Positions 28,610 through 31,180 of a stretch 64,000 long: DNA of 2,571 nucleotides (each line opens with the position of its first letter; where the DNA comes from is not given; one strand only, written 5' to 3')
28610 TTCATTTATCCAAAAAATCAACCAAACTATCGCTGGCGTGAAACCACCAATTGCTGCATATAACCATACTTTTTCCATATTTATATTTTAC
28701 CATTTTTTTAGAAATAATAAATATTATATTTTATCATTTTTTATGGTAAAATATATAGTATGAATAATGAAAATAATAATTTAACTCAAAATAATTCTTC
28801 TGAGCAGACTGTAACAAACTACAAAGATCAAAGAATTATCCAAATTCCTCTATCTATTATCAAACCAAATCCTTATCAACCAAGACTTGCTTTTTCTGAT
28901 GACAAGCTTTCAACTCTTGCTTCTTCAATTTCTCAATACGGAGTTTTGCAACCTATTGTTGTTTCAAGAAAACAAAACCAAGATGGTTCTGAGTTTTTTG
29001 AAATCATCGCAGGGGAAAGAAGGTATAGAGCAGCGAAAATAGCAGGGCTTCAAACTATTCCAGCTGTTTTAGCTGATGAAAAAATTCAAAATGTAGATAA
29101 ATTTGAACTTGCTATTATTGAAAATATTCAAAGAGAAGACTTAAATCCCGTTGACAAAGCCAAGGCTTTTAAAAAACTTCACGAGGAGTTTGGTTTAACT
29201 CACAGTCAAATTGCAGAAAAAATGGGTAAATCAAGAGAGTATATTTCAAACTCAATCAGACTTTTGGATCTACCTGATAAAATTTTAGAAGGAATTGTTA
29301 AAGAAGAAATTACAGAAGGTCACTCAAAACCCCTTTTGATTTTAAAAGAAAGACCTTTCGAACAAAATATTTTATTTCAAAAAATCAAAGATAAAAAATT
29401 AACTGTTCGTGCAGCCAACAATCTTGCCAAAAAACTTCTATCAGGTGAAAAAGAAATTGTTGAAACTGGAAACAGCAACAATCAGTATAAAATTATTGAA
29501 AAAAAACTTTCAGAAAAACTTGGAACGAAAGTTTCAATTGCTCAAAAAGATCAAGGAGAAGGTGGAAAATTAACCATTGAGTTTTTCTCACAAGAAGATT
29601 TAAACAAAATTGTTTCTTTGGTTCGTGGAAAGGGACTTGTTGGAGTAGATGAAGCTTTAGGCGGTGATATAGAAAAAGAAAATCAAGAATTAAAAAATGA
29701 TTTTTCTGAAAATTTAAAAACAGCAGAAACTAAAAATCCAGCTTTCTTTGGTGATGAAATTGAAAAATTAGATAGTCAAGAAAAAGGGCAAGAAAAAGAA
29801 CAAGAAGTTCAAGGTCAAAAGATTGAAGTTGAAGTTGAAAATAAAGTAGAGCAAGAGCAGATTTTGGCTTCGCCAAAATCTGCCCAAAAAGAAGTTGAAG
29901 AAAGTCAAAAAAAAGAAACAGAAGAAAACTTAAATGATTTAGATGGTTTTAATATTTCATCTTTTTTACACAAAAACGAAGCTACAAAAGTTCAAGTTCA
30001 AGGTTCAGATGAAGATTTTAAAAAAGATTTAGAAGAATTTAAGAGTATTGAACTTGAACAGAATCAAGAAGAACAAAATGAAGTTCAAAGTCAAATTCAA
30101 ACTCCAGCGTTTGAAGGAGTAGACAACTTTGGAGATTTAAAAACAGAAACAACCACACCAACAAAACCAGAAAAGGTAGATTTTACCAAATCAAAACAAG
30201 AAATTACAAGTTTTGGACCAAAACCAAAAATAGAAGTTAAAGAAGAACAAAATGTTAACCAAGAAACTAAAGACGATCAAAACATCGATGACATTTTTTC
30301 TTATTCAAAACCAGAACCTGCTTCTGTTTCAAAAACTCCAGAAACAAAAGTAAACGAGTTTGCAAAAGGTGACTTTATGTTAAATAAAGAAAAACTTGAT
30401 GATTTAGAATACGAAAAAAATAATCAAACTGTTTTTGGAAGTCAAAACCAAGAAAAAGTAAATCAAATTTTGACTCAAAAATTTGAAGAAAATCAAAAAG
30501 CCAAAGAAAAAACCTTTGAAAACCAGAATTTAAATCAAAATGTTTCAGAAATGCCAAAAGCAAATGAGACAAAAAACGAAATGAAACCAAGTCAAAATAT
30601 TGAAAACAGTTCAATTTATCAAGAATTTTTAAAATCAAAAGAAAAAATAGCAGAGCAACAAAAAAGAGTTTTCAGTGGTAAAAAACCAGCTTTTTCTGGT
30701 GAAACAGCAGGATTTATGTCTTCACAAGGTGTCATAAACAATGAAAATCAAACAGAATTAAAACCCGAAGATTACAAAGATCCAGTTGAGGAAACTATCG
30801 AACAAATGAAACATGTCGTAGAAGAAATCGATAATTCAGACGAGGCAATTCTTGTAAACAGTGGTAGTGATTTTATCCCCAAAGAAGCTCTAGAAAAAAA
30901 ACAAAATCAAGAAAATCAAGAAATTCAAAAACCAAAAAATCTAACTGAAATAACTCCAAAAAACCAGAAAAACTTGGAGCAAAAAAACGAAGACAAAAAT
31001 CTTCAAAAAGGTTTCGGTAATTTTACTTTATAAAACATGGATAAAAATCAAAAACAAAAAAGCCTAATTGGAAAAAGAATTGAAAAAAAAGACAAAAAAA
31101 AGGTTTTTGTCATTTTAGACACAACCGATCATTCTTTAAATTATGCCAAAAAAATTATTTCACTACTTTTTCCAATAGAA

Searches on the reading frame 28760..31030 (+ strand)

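Call 78: search_protein_families(library=pfam, proteins=[window:28760-31030:+], max_evalue=0.00001)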
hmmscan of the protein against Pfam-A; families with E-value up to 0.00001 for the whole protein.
window:28760-31030:+ (757 aa): 3 families
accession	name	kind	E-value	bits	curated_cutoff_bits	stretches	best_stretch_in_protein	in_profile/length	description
PF17762.8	HTH_ParB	-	5.6e-29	100.7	22.6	1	126-226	1-100/102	ParB HTH domain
PF02195.25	ParB_N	-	4.4e-27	94.4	26.3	1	26-124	3-95/95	ParB N-terminal domain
PF23552.2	ParB_C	-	1.6e-09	37.5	23.8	1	246-287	8-48/50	ParB dimerisation domain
